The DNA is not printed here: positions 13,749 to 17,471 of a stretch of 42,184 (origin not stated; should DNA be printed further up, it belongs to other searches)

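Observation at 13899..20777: HdrA-REC is translationally coupled to a sensor kinase and a REC-kinase hybrid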

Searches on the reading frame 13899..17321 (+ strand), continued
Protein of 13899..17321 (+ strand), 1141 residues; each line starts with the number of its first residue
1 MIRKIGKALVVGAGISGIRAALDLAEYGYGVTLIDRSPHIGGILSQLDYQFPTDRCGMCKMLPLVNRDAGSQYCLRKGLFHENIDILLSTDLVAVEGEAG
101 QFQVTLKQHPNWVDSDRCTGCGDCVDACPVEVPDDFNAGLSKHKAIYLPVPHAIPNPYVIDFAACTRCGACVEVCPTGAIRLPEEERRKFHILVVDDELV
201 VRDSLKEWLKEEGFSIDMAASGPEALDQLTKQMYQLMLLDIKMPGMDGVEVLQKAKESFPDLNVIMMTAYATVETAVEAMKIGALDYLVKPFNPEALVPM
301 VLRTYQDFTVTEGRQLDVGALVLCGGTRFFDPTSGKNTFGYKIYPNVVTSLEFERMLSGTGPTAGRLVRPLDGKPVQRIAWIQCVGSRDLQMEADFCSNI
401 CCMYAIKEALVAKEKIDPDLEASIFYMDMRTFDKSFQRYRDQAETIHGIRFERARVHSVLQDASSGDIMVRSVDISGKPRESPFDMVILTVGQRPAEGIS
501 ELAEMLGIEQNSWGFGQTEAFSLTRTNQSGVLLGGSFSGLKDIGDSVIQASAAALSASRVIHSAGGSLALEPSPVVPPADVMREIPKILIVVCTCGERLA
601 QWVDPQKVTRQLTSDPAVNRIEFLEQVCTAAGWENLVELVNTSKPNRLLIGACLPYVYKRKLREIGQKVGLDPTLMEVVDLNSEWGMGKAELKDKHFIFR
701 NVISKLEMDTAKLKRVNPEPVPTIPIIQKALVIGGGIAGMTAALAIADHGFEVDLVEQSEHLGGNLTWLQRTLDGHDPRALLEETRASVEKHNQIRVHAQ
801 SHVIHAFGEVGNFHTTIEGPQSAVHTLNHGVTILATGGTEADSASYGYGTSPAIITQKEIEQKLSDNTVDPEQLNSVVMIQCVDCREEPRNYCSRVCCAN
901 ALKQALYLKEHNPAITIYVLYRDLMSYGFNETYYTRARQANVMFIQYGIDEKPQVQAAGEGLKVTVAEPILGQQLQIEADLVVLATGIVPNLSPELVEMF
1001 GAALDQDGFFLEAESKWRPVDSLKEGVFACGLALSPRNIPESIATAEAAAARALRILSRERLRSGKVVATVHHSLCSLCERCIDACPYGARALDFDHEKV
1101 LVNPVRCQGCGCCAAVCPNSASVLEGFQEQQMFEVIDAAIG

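Call 18: find_related_loci(query=A1, collection=genome_contigs, flank=10000)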
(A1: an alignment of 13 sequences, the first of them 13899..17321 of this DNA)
Query A1 (1141 aa) in genome_contigs; peptide patterns used: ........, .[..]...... (x = any residue, [..] = any of these).
600 stretches matched a pattern (row limit reached: there are more); 596 encode a relative of the query (tblastn E <= 1e-3); the best 80 are kept; 80 distinct loci.
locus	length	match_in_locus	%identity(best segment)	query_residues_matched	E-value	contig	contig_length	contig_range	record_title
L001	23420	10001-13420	84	1-1140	0e+0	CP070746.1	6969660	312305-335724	MAG: Desulfobacterales bacterium isolate bin36 chromosome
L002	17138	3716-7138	80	1-1141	0e+0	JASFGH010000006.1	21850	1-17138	MAG: Desulfobacterales bacterium isolate D0606U02metaG_Bin_318 D0606U02metaG_FD_scaffold_69_c1, whole genome shotgun seq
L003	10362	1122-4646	74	1-1141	0e+0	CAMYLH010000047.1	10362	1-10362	MAG: uncultured Desulfobacterales bacterium isolate FCS_M_Desulfobacterota_02 genome assembly, contig: scaffold_7903, wh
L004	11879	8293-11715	77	1-1141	0e+0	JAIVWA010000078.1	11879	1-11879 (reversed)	MAG: Gammaproteobacteria bacterium isolate HYP3_UM_18 NODE_374_length_11879_cov_0.984173, whole genome shotgun sequence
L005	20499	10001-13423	83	1-1141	0e+0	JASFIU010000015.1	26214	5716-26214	MAG: Desulfobacterales bacterium isolate D0608S20remetaG_Bin_248 D0608S20remetaG_FD_scaffold_113_c1, whole genome shotgu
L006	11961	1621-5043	74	1-1141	0e+0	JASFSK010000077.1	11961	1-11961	MAG: Desulfobacterales bacterium isolate D1103S02metaG_Bin_146 D1103S02metaG_FD_scaffold_767_c1, whole genome shotgun se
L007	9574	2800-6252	74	1-1137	0e+0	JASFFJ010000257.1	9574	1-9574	MAG: Desulfobacterales bacterium isolate D0606S02metaG_Bin_280 D0606S02metaG_FD_scaffold_2024_c1, whole genome shotgun s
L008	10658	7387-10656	73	1-1076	0e+0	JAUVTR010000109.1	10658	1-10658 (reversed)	MAG: Desulfobacterales bacterium isolate CSMAG_771 CSMAG_771_k141_1238463_length_10658_cov_12.0000, whole genome shotgun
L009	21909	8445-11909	65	1-1141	0e+0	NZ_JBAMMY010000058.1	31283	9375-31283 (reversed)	Desulfobacterium sp. N47 k141_614, whole genome shotgun sequence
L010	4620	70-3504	67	1-1140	0e+0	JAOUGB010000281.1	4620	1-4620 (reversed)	MAG: Desulfobacteraceae bacterium isolate 4_1_July_SF_Bin60 4_1_July_SF_Bin60_scaffold_11571_c1, whole genome shotgun se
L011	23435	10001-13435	67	1-1140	0e+0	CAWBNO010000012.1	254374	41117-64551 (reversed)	MAG: uncultured delta proteobacterium isolate MFD09779.bin.1.88 genome assembly, contig: contig_23276, whole genome shot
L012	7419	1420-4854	67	1-1140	0e+0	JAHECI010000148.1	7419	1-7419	MAG: Desulfobacterales bacterium isolate Ww166 NODE_26839_length_7419_cov_5.076596, whole genome shotgun sequence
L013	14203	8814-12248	67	1-1140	0e+0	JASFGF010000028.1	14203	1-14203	MAG: Desulfobacterales bacterium isolate D0606U02metaG_Bin_281 D0606U02metaG_FD_scaffold_346_c1, whole genome shotgun se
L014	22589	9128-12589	74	1-1141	0e+0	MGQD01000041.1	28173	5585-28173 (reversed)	MAG: Deltaproteobacteria bacterium RBG_13_49_15 RBG_13_scaffold_1552, whole genome shotgun sequence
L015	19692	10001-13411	66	1-1140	0e+0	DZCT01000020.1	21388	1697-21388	MAG TPA_asm: Desulfatirhabdium butyrativorans isolate SulCav_PC08_64_48_9 SulCav_PC08-64_1574_length_21388_cov_5.416632,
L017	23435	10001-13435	66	1-1140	0e+0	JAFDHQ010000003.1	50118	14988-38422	MAG: Deltaproteobacteria bacterium isolate Meg22_1214_Bin_280 Meg22_1214_Bin_280_scaffold_2263, whole genome shotgun seq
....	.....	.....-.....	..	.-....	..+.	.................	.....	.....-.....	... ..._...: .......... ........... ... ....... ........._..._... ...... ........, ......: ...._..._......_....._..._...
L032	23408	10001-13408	64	1-1140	0e+0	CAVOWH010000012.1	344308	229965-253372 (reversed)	MAG: uncultured delta proteobacterium isolate MFD00032.bin.1.90 genome assembly, contig: contig_51688, whole genome shot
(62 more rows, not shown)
